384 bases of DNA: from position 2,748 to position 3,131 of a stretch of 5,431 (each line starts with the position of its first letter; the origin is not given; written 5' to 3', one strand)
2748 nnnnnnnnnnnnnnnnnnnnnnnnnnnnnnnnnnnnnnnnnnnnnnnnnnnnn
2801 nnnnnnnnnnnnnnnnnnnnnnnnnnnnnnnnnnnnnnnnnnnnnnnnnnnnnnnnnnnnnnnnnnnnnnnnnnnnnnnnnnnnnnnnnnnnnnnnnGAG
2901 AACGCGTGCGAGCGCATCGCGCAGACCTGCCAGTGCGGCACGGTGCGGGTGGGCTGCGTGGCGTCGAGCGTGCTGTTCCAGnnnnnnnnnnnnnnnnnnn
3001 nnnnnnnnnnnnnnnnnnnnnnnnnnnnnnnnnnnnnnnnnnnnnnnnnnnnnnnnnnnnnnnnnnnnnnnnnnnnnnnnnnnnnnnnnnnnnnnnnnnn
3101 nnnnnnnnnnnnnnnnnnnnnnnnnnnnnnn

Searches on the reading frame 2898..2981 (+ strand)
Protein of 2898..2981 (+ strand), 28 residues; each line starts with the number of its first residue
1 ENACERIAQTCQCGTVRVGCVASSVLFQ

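Call 33: find_related_loci(query=A2, collection=metagenome_contigs, flank=6000)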
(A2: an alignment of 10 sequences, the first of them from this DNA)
Query A2 (28 aa) in metagenome_contigs; peptide patterns used: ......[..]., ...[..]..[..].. (x = any residue, [..] = any of these).
600 stretches matched a pattern (row limit reached: there are more); 499 encode a relative of the query (tblastn E <= 1e-3); the best 80 are kept; 80 distinct loci.
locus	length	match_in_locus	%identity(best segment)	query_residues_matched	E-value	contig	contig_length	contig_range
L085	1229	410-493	96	1-28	6e-15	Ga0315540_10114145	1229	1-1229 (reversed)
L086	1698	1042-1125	86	1-28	5e-15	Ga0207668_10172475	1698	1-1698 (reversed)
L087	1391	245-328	86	1-28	8e-15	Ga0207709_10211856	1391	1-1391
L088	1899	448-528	89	1-27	8e-15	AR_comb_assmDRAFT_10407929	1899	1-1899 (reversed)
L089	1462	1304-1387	96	1-28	1e-14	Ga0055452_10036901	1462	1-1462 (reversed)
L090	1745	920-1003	82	1-28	9e-15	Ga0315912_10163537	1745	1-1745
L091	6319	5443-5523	85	1-27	1e-14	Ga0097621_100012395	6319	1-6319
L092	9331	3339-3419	85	1-27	1e-14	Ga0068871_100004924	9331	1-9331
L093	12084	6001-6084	86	1-28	9e-15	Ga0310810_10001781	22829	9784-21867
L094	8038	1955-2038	82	1-28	2e-14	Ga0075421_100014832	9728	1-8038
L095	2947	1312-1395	96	1-28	1e-14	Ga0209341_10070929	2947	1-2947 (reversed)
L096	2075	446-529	82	1-28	1e-14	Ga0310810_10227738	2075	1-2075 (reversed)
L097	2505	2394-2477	82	1-28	1e-14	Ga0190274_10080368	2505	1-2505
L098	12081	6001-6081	81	1-27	2e-14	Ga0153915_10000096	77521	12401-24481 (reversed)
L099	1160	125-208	96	1-28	2e-14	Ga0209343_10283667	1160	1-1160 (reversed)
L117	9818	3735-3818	79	1-28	5e-14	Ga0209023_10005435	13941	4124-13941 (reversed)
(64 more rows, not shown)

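Call 39: search_protein_families(library=pfam, proteins=[L117:4079-4465:+, L117:4613-5194:+, L117:5266-5994:+, L117:6263-7018:+, L117:7271-8935:+], max_evalue=0.001)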
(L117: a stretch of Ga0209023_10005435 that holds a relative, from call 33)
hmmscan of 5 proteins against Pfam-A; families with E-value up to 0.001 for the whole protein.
L117:4079-4465:+ (128 aa): 1 family
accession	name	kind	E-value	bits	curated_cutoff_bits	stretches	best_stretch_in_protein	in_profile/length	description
PF00072.30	Response_reg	-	1e-22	80.8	30.2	1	16-126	1-110/111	Response regulator receiver domain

L117:4613-5194:+ (193 aa): 1 family
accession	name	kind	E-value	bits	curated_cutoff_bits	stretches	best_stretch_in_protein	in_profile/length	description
PF00582.32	Usp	-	6.2e-33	114.8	24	1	34-170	3-141/141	Universal stress protein family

L117:5266-5994:+ (242 aa): 1 family
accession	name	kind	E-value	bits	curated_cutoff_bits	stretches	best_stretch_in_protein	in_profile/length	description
PF03544.19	TonB_C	-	3.9e-17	62.9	24.6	1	164-238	2-78/79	Gram-negative bacterial TonB protein C-terminal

L117:6263-7018:+ (251 aa): 6 families
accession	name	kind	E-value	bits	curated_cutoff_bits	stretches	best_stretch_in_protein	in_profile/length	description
PF14522.11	Cytochrome_C7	-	1.1e-08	35.2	24.8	0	95-154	12-66/67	Cytochrome c7 and related cytochrome c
PF22113.1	Mtrc-MtrF_II-IV_dom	-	5e-06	26.6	30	0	53-135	77-165/176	Outer membrane cytochrome MtrC/MtrF-like, domains II/IV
PF03264.19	Cytochrom_NNT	-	1e-05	25.8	24.1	0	5-65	15-73/174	NapC/NirT cytochrome c family, N-terminal region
PF13435.11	Cytochrome_C554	-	1.6e-05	26.2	20.8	1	22-65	44-84/84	Cytochrome c554 and c-prime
PF09699.15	Paired_CXXCH_1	-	1.7e-05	24.8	20.6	0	125-157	6-39/41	Doubled CXXCH motif (Paired_CXXCH_1)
PF14537.11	Cytochrom_c3_2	-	1.8e-05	25.5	25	0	125-166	5-45/79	Cytochrome c3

L117:7271-8935:+ (554 aa): 3 families
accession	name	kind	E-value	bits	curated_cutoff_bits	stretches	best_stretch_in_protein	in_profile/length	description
PF00916.26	Sulfate_transp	-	1.2e-87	294.6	23.2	1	21-384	1-380/380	Sulfate permease family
PF01740.26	STAS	-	1.7e-12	47.5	22.6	1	443-533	10-100/106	STAS domain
PF16983.11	MFS_MOT1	-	4.3e-06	27.5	30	1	244-361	9-111/111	Molybdate transporter of MFS superfamily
